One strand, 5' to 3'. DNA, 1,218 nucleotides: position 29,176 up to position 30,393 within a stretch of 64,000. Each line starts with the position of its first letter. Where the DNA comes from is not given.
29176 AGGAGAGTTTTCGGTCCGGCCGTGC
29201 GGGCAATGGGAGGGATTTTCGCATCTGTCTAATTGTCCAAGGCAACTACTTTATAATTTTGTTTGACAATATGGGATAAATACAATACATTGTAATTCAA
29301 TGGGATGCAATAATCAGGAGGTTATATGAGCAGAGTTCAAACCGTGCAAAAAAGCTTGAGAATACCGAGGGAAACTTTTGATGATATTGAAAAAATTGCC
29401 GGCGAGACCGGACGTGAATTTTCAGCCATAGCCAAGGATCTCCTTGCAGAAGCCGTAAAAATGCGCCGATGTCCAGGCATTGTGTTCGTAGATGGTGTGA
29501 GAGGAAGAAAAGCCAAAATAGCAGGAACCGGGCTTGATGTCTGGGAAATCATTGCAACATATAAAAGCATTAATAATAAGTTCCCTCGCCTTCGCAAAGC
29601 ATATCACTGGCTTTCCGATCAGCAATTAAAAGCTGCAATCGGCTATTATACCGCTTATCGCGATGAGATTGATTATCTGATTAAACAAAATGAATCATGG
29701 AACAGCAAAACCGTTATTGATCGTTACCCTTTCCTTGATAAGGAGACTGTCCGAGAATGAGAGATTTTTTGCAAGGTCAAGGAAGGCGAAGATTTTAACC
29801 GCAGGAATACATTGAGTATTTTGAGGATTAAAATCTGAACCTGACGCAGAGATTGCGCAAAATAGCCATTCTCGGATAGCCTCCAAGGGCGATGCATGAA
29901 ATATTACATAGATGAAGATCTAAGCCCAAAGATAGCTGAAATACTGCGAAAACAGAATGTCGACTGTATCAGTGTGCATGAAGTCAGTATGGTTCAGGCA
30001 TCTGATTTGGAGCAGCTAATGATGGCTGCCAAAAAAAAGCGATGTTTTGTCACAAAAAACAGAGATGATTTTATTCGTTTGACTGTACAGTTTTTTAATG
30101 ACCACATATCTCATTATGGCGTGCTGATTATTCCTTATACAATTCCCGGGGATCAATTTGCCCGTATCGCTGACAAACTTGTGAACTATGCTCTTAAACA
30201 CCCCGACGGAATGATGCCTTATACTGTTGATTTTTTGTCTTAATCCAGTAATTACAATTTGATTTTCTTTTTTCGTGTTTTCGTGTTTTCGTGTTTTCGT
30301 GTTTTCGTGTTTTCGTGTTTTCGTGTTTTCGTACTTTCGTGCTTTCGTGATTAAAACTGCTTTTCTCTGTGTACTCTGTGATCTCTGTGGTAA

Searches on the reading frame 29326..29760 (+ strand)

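Call 68: search_protein_families(library=pfam, proteins=[window:29326-29760:+])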
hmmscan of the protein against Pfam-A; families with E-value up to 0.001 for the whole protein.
window:29326-29760:+ (144 aa): 1 family
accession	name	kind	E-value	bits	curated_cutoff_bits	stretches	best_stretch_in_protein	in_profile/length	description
PF04255.20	DUF433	-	3.7e-06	27.1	23.6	1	52-108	1-56/56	Protein of unknown function (DUF433)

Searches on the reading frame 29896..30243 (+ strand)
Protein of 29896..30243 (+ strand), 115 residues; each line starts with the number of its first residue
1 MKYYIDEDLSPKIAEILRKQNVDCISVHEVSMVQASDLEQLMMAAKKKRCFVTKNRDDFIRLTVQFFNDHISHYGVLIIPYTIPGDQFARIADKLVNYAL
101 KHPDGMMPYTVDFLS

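Call 68: search_protein_families(library=pfam, proteins=[window:29896-30243:+])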
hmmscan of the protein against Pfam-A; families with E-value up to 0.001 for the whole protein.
window:29896-30243:+ (115 aa): 2 families
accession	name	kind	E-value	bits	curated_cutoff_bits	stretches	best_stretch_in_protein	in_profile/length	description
PF18480.7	DUF5615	-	2.4e-17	63.2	23.8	1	1-97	1-93/110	Domain of unknown function (DUF5615)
PF18478.7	PIN_10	-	6.2e-05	23.4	26.2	1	1-56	1-60/84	PIN like domain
